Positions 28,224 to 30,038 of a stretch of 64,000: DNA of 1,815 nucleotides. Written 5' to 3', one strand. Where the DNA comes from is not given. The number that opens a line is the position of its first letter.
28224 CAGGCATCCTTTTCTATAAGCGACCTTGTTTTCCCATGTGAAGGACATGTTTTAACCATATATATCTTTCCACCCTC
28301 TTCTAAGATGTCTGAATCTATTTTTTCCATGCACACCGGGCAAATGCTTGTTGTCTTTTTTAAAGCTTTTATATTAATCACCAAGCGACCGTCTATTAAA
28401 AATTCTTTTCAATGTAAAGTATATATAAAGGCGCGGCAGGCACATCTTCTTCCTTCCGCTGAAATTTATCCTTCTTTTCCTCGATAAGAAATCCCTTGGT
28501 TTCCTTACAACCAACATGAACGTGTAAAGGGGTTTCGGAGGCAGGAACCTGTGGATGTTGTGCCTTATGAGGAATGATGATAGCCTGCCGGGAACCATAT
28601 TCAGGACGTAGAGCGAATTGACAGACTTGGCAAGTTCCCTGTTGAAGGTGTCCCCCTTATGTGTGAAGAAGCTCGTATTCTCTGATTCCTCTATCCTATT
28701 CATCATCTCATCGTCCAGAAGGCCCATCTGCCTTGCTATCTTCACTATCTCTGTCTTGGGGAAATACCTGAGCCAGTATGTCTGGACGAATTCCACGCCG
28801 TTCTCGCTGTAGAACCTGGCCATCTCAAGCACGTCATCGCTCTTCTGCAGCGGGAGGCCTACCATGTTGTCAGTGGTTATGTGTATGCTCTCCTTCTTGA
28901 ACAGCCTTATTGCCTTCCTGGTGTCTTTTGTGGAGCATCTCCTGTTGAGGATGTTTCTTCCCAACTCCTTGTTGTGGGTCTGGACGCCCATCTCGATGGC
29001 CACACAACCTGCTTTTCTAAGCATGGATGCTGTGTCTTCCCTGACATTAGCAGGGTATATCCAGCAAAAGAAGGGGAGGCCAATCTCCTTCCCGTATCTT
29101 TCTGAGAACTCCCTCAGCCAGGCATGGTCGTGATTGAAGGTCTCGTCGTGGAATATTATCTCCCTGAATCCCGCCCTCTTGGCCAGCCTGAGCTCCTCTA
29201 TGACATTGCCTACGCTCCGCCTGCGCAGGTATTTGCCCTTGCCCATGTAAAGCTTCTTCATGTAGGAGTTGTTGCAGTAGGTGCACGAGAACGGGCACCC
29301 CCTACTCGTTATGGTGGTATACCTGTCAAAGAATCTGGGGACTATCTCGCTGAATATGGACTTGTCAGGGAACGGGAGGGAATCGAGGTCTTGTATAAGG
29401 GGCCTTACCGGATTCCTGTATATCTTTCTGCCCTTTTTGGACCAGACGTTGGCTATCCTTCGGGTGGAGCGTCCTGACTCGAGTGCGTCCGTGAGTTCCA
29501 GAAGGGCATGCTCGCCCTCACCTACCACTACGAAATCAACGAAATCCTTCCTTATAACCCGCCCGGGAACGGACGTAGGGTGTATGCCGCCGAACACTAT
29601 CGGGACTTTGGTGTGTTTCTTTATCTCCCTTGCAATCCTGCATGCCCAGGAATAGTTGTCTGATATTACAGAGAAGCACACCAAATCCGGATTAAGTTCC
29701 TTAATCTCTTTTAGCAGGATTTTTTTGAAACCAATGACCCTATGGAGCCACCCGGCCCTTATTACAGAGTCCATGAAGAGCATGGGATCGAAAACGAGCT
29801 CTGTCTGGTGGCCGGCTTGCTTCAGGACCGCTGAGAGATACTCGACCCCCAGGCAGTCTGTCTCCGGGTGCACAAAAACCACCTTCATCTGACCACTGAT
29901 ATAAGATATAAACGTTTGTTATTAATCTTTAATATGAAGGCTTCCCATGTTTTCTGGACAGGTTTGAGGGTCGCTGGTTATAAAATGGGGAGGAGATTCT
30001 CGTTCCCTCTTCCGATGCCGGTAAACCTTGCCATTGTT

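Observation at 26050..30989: B12-radical-SAM, zinc-ribbon radical SAM and DUF362 form an overlapping three-gene operon, divergent from a SPASM radical SAM and two GT2s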

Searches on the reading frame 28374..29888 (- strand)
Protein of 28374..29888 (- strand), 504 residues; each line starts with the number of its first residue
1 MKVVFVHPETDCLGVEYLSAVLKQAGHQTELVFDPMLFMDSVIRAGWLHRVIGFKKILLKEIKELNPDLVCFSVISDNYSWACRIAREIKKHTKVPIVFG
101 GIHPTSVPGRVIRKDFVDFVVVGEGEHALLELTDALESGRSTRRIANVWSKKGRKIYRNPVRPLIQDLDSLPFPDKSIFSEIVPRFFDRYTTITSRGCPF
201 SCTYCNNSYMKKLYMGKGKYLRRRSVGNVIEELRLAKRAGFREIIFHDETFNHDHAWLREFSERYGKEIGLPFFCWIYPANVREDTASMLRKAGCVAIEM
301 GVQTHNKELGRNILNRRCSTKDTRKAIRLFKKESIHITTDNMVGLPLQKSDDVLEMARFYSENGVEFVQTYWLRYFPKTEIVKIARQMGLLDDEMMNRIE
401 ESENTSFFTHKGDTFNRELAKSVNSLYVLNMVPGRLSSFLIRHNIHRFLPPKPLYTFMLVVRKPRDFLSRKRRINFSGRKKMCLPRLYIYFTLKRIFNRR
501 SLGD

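Call 3: search_protein_families(library=pfam, proteins=[window:28374-29888:-], max_evalue=0.01)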
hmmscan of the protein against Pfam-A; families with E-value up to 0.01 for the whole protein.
window:28374-29888:- (504 aa): 3 families
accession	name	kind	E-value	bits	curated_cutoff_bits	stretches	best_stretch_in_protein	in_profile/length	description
PF04055.27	Radical_SAM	-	3e-23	83.2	29.5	1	193-359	2-165/166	Radical SAM superfamily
PF02310.24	B12-binding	-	4.8e-18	65.6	32.1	1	13-132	15-120/121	B12 binding domain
PF19864.5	Radical_SAM_N2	-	0.00014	21.8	29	1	91-141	82-130/151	Radical SAM proteins, N-terminal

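Call 5: search_protein_families(library=ncbifam, proteins=[window:28374-29888:-], max_evalue=0.001)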
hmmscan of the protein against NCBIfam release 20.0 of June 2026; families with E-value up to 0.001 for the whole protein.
window:28374-29888:- (504 aa): 26 families (the best 25 are shown)
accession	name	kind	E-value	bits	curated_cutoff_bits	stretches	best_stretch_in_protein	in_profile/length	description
TIGR03471.1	HpnJ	equivalog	1.1e-31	110.3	577.6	1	68-427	70-429/472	hopanoid biosynthesis associated radical SAM protein HpnJ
TIGR04072.2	rSAM_ladder_B12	equivalog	9.2e-31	106.9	360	1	13-394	19-381/443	lipid biosynthesis B12-binding/radical SAM protein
TIGR04013.1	B12_SAM_MJ_1487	hypoth_equivalog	1e-26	93.7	251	1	57-244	33-200/382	TIGR04013 family B12-binding domain/radical SAM domain-containing protein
TIGR02026.1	BchE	equivalog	3e-26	92.3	481.35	1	14-386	24-388/497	magnesium-protoporphyrin IX monomethyl ester anaerobic oxidative cyclase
TIGR04479.1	bcpD_PhpK_rSAM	subfamily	1.1e-25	90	600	1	119-370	174-416/504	PhpK family radical SAM P-methyltransferase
NF050148.1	rSAM_ApyD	equivalog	1.8e-25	89.4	750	1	5-352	21-355/645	RiPP biosynthesis radical SAM protein ApyD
TIGR04295.1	B12_rSAM_oligo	hypoth_equivalog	2.9e-24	85.6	400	1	19-399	32-396/422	TIGR04295 family B12-binding domain-containing radical SAM protein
NF038361.1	rSAM_Sden_1168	equivalog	2.4e-21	75.9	575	1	56-401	130-489/560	Sden_1168 family B12-binding radical SAM P-methyltransferase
TIGR03975.1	rSAM_ocin_1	subfamily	3e-20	72.3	281.85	1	54-358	116-425/606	RiPP maturation radical SAM C-methyltransferase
NF033712.0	B12_rSAM_KedN5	subfamily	8.1e-18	64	700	1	62-251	58-251/624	KedN5 family methylcobalamin-dependent radical SAM C-methyltransferase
TIGR04190.1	B12_SAM_Ta0216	equivalog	1.1e-17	63.9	500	1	82-362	96-393/554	TIGR04190 family B12-binding domain/radical SAM domain protein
TIGR04428.1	B12_rSAM_trp_MT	equivalog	5.6e-17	61.3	500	2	6-152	10-153/558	tryptophan 2-C-methyltransferase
TIGR04014.1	B12_SAM_MJ_0865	equivalog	5e-15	55.2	360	1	40-244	12-209/434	methyl-coenzyme M reductase glutamine C-methyltransferase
NF033070.1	rSAM_AprD4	equivalog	2.3e-12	46.5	500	1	191-394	194-399/456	AprD4 family radical SAM diol-dehydratase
TIGR04385.1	B12_rSAM_cofa1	equivalog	7.3e-12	45.2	450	1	93-394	98-403/438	B12 lower ligand biosynthesis radical SAM protein BzaD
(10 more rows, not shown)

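Call 17: find_homologous_proteins(query=window:28374-29888:-, max_evalue=1e-20)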
Query window:28374-29888:- (504 aa): 3705 proteins with E <= 1e-20 among 8000 candidates; the best 120 are listed.
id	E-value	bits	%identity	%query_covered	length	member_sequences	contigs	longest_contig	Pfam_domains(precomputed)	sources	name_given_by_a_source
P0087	0.0e+0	1158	100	99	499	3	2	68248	PF04055.28,PF02310.25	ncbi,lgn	-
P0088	3.8e-214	730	62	98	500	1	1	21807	PF04055.28,PF02310.25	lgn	-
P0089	1.2e-208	712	60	99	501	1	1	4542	PF04055.28,PF02310.25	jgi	jgi:anaerobic magnesium-protoporphyrin IX monomethyl ester cyclase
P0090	5.6e-162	558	52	96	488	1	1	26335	PF04055.28,PF02310.25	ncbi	-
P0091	1.5e-159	550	51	94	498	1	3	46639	PF04055.28,PF19864.6,PF02310.25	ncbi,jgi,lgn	-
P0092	1.3e-157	543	50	96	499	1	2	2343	PF04055.28,PF02310.25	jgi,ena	-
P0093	3.7e-150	519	64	66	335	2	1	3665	PF04055.28,PF02310.25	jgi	-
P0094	4.0e-148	512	47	98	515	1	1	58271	PF04055.28,PF02310.25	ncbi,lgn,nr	ncbi:B12-binding domain-containing radical SAM protein [Candidatus Woesearchaeota archaeon]|nr:B12-b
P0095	1.8e-142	493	47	94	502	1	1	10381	PF04055.28,PF02310.25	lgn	-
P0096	6.5e-140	485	47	91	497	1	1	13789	PF04055.28,PF02310.25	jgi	-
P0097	7.0e-138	478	44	98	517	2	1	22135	PF04055.28,PF19864.6,PF02310.25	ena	-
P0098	7.1e-136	472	45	98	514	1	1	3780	PF04055.28,PF19864.6,PF02310.25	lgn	-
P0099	9.1e-136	471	45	98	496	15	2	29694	PF04055.28,PF02310.25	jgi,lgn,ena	jgi:radical SAM superfamily enzyme YgiQ (UPF0313 family)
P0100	1.1e-135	471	45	96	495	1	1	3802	PF04055.28,PF02310.25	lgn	-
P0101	5.1e-135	469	43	98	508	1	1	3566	PF04055.28,PF19864.6,PF02310.25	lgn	-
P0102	6.4e-134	465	44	88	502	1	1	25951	PF04055.28,PF02310.25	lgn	-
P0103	6.3e-133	462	48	89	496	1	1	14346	PF04055.28,PF02310.25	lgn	-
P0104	9.5e-133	461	46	89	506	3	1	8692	PF04055.28,PF02310.25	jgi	jgi:radical SAM superfamily enzyme YgiQ (UPF0313 family)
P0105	1.0e-130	455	46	91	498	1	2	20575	PF04055.28,PF02310.25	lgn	-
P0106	2.4e-130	453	46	92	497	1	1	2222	PF04055.28,PF02310.25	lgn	-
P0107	3.8e-130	453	45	89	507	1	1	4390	PF04055.28,PF02310.25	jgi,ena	-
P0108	5.7e-130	452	45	96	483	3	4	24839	PF04055.28,PF02310.25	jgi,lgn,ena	jgi:radical SAM superfamily enzyme YgiQ (UPF0313 family)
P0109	8.4e-130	452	44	89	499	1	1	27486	PF04055.28,PF02310.25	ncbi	-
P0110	1.9e-129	450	46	91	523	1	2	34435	PF04055.28,PF02310.25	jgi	-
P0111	2.2e-129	450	45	97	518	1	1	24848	PF04055.28,PF02310.25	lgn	-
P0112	4.4e-129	449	46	89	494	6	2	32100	PF04055.28,PF02310.25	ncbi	-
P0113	7.2e-129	448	44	89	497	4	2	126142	PF04055.28,PF02310.25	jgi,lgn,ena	-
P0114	9.4e-129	448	45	97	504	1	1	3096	PF04055.28,PF02310.25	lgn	-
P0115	1.6e-128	447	42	99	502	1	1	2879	PF04055.28,PF02310.25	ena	-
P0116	2.5e-128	447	46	90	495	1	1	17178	PF04055.28,PF02310.25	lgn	-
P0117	3.2e-128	446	48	89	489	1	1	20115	PF04055.28,PF02310.25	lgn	-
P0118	3.9e-128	446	44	89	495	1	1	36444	PF04055.28,PF02310.25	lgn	-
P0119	8.2e-128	445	42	99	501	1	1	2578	PF04055.28,PF02310.25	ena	-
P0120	3.2e-127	443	45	86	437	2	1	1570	PF04055.28,PF19864.6,PF02310.25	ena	-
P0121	6.3e-127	442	46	91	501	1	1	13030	PF04055.28,PF02310.25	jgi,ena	-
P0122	6.8e-127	442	40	98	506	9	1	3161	PF04055.28,PF19864.6,PF02310.25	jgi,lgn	jgi:radical SAM superfamily enzyme YgiQ (UPF0313 family)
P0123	3.6e-126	440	43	98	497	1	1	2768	PF04055.28,PF19864.6,PF02310.25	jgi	jgi:anaerobic magnesium-protoporphyrin IX monomethyl ester cyclase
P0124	1.6e-125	437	44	89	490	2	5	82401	PF04055.28,PF02310.25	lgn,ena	-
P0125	1.9e-125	437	43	97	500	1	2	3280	PF04055.28,PF19864.6,PF02310.25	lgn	-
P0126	8.2e-125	435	44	89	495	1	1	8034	PF04055.28,PF02310.25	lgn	-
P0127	2.9e-124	433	44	98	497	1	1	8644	PF04055.28,PF19864.6,PF02310.25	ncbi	-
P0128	3.8e-124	433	45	89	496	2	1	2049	PF04055.28,PF19864.6,PF02310.25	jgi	-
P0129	7.2e-124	432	43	99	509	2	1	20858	PF04055.28,PF02310.25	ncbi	-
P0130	7.7e-124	432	41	99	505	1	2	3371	PF04055.28,PF02310.25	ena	-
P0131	1.1e-123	431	44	89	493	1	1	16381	PF04055.28,PF02310.25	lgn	-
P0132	1.1e-123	431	44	91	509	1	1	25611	PF04055.28,PF02310.25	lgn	-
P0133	1.2e-123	431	43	98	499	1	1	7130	PF04055.28,PF02310.25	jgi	-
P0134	1.3e-123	431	45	90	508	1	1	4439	PF04055.28,PF02310.25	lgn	-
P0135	1.6e-123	431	45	89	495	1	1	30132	PF04055.28,PF02310.25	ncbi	ncbi:MAG: radical SAM protein [Candidatus Omnitrophota bacterium]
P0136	9.1e-123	428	43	91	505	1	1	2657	PF04055.28,PF02310.25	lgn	-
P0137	1.2e-122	428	41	100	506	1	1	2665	PF04055.28,PF19864.6,PF02310.25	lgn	-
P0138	1.4e-122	428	44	89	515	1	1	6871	PF04055.28,PF02310.25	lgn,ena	-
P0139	1.8e-122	427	43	93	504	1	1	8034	PF04055.28,PF19864.6,PF02310.25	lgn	-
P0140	2.0e-122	427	43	91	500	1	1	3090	PF04055.28,PF02310.25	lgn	-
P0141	3.0e-122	427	45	89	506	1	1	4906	PF04055.28,PF02310.25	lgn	-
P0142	3.9e-122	426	44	91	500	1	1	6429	PF04055.28,PF02310.25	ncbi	-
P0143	4.1e-122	426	43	89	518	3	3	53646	PF04055.28,PF02310.25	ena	-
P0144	6.5e-122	425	40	98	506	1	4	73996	PF04055.28,PF02310.25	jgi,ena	-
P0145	8.9e-122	425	45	89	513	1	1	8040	PF04055.28,PF02310.25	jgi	jgi:radical SAM superfamily enzyme YgiQ (UPF0313 family)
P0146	1.2e-121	425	44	90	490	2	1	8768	PF04055.28,PF02310.25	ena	-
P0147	1.7e-121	424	44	93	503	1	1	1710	PF04055.28,PF02310.25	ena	-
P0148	2.1e-121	424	42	95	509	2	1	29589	PF04055.28,PF19238.6,PF19864.6,PF02310.25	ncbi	ncbi:MAG: radical SAM protein [Candidatus Omnitrophota bacterium]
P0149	5.6e-121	422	44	91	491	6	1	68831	PF04055.28,PF02310.25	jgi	jgi:radical SAM superfamily enzyme YgiQ (UPF0313 family)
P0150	5.9e-121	422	42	99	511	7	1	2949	PF04055.28,PF02310.25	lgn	-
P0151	1.2e-120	421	42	99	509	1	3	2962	PF04055.28,PF19864.6,PF02310.25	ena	-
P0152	1.2e-120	421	44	89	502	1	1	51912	PF04055.28,PF02310.25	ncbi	ncbi:MAG: radical SAM protein [Candidatus Omnitrophota bacterium]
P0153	1.5e-120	421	43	90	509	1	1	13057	PF04055.28,PF02310.25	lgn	-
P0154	1.7e-120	421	40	98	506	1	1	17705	PF04055.28,PF19864.6,PF02310.25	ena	-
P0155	1.8e-120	421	42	94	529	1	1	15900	PF04055.28,PF02310.25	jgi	jgi:radical SAM superfamily enzyme YgiQ (UPF0313 family)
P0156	6.8e-120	419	42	90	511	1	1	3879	PF04055.28,PF02310.25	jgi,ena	-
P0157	9.7e-120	418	43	99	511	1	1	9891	PF04055.28,PF19864.6,PF02310.25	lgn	-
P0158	1.1e-119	418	42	89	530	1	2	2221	PF04055.28,PF02310.25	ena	-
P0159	1.4e-119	418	42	94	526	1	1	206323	PF04055.28,PF02310.25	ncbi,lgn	ncbi:MAG: radical SAM protein [Candidatus Omnitrophota bacterium]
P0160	2.2e-119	417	44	89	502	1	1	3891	PF04055.28,PF02310.25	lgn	-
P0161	3.5e-119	416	44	90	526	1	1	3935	PF04055.28,PF02310.25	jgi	jgi:anaerobic magnesium-protoporphyrin IX monomethyl ester cyclase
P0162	4.3e-119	416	42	94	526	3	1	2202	PF04055.28,PF02310.25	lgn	-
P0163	5.3e-119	416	40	99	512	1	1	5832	PF04055.28,PF02310.25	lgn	-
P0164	8.1e-119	415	43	90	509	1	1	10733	PF04055.28,PF19238.6,PF02310.25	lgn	-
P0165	8.6e-119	415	45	89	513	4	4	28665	PF04055.28,PF02310.25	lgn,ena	-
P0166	9.2e-119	415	42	99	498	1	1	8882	PF04055.28,PF02310.25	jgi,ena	-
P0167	1.2e-118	415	41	98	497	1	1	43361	PF04055.28,PF02310.25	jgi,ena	-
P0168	1.5e-118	414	42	99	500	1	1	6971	PF04055.28,PF02310.25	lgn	-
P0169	2.2e-118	414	43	97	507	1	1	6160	PF04055.28,PF02310.25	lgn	-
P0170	2.5e-118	414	43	99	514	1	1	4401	PF04055.28,PF02310.25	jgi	jgi:radical SAM superfamily enzyme YgiQ (UPF0313 family)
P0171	3.2e-118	413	43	89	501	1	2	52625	PF04055.28,PF02310.25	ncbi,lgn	-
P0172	3.4e-118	413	45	89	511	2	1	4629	PF04055.28,PF02310.25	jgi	-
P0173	3.7e-118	413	42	92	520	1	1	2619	PF04055.28,PF02310.25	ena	-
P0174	4.3e-118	413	43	92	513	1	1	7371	PF04055.28,PF02310.25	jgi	jgi:anaerobic magnesium-protoporphyrin IX monomethyl ester cyclase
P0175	4.4e-118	413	43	93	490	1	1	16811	PF04055.28,PF02310.25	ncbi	-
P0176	5.0e-118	413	44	90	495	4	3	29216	PF04055.28,PF02310.25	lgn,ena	-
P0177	5.4e-118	413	42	92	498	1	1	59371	PF04055.28,PF02310.25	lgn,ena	-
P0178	5.6e-118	413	42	100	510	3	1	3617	PF04055.28,PF02310.25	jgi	jgi:radical SAM superfamily enzyme YgiQ (UPF0313 family)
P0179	7.1e-118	412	43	91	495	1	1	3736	PF04055.28,PF02310.25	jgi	-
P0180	7.1e-118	412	42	89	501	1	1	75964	PF04055.28,PF02310.25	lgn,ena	-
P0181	1.1e-117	412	41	96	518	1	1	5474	PF04055.28,PF19238.6,PF02310.25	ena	-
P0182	1.3e-117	411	45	89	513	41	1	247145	PF04055.28,PF02310.25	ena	-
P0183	2.0e-117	411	41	96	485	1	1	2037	PF04055.28,PF02310.25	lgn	-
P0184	2.4e-117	410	43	89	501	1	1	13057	PF04055.28,PF02310.25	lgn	-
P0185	2.8e-117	410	41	94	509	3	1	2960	PF04055.28,PF02310.25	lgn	-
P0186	2.9e-117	410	43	90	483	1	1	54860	PF04055.28,PF02310.25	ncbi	-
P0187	2.9e-117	410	42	96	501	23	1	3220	PF04055.28,PF02310.25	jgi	jgi:anaerobic magnesium-protoporphyrin IX monomethyl ester cyclase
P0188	3.7e-117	410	46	80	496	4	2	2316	PF04055.28,PF02310.25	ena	-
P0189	5.2e-117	409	45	89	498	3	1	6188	PF04055.28,PF02310.25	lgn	-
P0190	6.3e-117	409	39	99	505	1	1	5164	PF04055.28,PF19864.6,PF02310.25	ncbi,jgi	jgi:radical SAM superfamily enzyme YgiQ (UPF0313 family)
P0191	7.2e-117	409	44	90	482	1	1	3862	PF04055.28,PF02310.25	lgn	-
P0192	8.1e-117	409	45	89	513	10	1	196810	PF04055.28,PF02310.25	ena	-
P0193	9.1e-117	409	42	100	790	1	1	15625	PF13847.13,PF13489.13,PF13649.13,PF04055.28,PF08241.19,PF08242.19,PF02310.25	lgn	-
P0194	1.1e-116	408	43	89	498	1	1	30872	PF04055.28,PF02310.25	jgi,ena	-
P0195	1.1e-116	408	40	99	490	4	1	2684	PF04055.28,PF02310.25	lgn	-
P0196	1.3e-116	408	43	91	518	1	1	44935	PF04055.28,PF02310.25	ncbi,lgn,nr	ncbi:MAG: radical SAM protein [bacterium]|nr:radical SAM protein [bacterium]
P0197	1.3e-116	408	41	90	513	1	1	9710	PF04055.28,PF02310.25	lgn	-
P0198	1.8e-116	408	41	92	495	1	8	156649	PF04055.28,PF02310.25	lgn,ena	-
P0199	1.9e-116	407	42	92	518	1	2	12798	PF04055.28,PF02310.25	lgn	-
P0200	2.2e-116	407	44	89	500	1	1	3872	PF04055.28,PF02310.25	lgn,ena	-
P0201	2.2e-116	407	39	98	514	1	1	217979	PF04055.28,PF19238.6,PF02310.25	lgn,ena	-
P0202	2.2e-116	407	44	95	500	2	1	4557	PF04055.28,PF02310.25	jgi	-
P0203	2.3e-116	407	43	91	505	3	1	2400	PF04055.28,PF02310.25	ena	-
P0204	2.4e-116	407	42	91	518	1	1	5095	PF04055.28,PF02310.25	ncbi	-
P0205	2.5e-116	407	41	99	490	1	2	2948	PF04055.28,PF02310.25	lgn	-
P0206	3.3e-116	407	40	97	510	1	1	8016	PF04055.28,PF02310.25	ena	-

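Call 19: search_solved_structures(query=window:28374-29888:-, max_evalue=0.01)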
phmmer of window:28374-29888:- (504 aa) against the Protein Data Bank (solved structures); distinct sequences matched with E-value up to 0.01: 4.
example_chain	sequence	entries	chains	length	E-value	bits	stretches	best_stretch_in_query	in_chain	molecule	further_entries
6fd2_B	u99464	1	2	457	1.9e-13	52.8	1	162-395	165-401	Putative apramycin biosynthetic oxidoreductase 4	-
6wte_A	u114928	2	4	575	5.5e-11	44.7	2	6-158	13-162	B12-binding domain-containing protein | Tryptophan-C2-methyltransferase containing B12-binding domain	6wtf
7kdx_A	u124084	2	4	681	1.6e-07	33.3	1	65-350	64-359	Methyltransferase TokK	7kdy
9ccb_A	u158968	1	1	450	8.4e-05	24.3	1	19-245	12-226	Radical SAM core domain-containing protein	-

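Call 49: find_encoding_contigs(protein=P0299, flank=1000, max_places=4)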
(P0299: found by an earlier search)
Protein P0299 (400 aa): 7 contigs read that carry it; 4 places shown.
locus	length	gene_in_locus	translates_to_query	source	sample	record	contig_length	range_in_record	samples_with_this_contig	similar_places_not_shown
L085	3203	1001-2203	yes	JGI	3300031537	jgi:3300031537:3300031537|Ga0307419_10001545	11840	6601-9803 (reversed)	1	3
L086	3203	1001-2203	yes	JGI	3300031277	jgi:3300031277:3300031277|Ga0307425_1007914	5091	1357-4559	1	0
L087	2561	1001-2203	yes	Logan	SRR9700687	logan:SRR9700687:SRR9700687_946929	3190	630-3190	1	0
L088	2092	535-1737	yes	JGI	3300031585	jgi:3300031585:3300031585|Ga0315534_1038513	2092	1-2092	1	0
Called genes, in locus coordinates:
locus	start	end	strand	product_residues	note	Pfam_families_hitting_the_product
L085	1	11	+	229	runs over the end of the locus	PF00149:Metallophos, PF12850:Metallophos_2, PF14582:Metallophos_3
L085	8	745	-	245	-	PF12844:HTH_19, PF01381:HTH_3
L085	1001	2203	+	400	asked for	PF01637:ATPase_2, PF13191:AAA_16, PF05621:TniB (weak), PF00004:AAA, PF13401:AAA_22, PF22703:Cdc6_lid, PF09079:WHD_Cdc6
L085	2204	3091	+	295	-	-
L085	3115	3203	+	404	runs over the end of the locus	PF01970:TctA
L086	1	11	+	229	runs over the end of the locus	PF00149:Metallophos, PF12850:Metallophos_2, PF14582:Metallophos_3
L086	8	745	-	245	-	PF12844:HTH_19, PF01381:HTH_3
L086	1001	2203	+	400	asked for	PF01637:ATPase_2, PF13191:AAA_16, PF05621:TniB (weak), PF00004:AAA, PF13401:AAA_22, PF22703:Cdc6_lid, PF09079:WHD_Cdc6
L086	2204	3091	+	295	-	-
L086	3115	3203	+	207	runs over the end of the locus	?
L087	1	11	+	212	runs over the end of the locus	?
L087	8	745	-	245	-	PF12844:HTH_19, PF01381:HTH_3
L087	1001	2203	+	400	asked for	PF01637:ATPase_2, PF13191:AAA_16, PF05621:TniB (weak), PF00004:AAA, PF13401:AAA_22, PF22703:Cdc6_lid, PF09079:WHD_Cdc6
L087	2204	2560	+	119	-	?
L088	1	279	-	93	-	?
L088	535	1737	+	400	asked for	PF01637:ATPase_2, PF13191:AAA_16, PF05621:TniB (weak), PF00004:AAA, PF13401:AAA_22, PF22703:Cdc6_lid, PF09079:WHD_Cdc6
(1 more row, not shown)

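Call 60: find_encoding_contigs(protein=P0088, flank=10000, max_places=1)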
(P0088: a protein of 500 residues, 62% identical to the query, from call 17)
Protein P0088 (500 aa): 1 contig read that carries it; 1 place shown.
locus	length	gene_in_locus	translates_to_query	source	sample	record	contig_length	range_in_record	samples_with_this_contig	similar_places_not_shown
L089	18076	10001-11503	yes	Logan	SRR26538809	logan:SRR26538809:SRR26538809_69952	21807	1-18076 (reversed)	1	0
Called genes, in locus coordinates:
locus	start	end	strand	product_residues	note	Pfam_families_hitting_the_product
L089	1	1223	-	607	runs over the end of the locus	PF13231:PMT_2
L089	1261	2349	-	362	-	PF04055:Radical_SAM, PF13186:SPASM (weak)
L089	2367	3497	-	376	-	PF13353:Fer4_12 (weak), PF04055:Radical_SAM, PF13186:SPASM (weak)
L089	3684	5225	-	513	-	PF02310:B12-binding, PF19864:Radical_SAM_N2, PF04055:Radical_SAM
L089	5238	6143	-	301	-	PF04055:Radical_SAM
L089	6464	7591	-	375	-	PF04015:DUF362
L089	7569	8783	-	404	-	PF23545:Zn_ribbon_HMPTM, PF04055:Radical_SAM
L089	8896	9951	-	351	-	PF04055:Radical_SAM, PF13186:SPASM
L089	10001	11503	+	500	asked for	PF02310:B12-binding, PF04055:Radical_SAM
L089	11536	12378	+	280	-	PF00535:Glycos_transf_2, PF13641:Glyco_tranf_2_3 (weak), PF13632:Glyco_trans_2_3 (faint)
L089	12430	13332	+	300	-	PF00535:Glycos_transf_2, PF10111:Glyco_tranf_2_2, PF13641:Glyco_tranf_2_3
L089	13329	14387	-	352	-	PF04055:Radical_SAM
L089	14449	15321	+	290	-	PF01073:3Beta_HSD, PF01370:Epimerase, PF04321:RmlD_sub_bind (faint), PF16363:GDP_Man_Dehyd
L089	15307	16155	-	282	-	PF01256:Carb_kinase, PF02110:HK, PF08543:Phos_pyr_kin (weak)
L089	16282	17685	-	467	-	PF02310:B12-binding, PF04055:Radical_SAM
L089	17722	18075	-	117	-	?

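Call 61: find_encoding_contigs(protein=P0090, flank=10000, max_places=1)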
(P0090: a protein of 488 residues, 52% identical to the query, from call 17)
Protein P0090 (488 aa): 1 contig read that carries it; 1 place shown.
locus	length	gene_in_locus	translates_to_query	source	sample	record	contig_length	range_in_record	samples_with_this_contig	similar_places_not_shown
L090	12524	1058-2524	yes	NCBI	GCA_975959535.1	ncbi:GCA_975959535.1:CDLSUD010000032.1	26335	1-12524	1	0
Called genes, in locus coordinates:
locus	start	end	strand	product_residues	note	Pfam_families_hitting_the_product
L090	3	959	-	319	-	?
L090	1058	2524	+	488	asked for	PF02310:B12-binding, PF04055:Radical_SAM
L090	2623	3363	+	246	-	PF00535:Glycos_transf_2, PF13641:Glyco_tranf_2_3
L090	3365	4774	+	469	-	PF02310:B12-binding, PF04055:Radical_SAM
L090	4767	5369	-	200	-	-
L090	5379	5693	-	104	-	-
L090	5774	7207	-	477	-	PF04055:Radical_SAM, PF13353:Fer4_12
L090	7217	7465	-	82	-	-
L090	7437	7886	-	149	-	PF27806:HxsD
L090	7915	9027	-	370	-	-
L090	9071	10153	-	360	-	PF01264:Chorismate_synt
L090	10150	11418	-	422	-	PF00275:EPSP_synthase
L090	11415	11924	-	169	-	PF01202:SKI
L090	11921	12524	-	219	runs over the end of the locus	PF00730:HhH-GPD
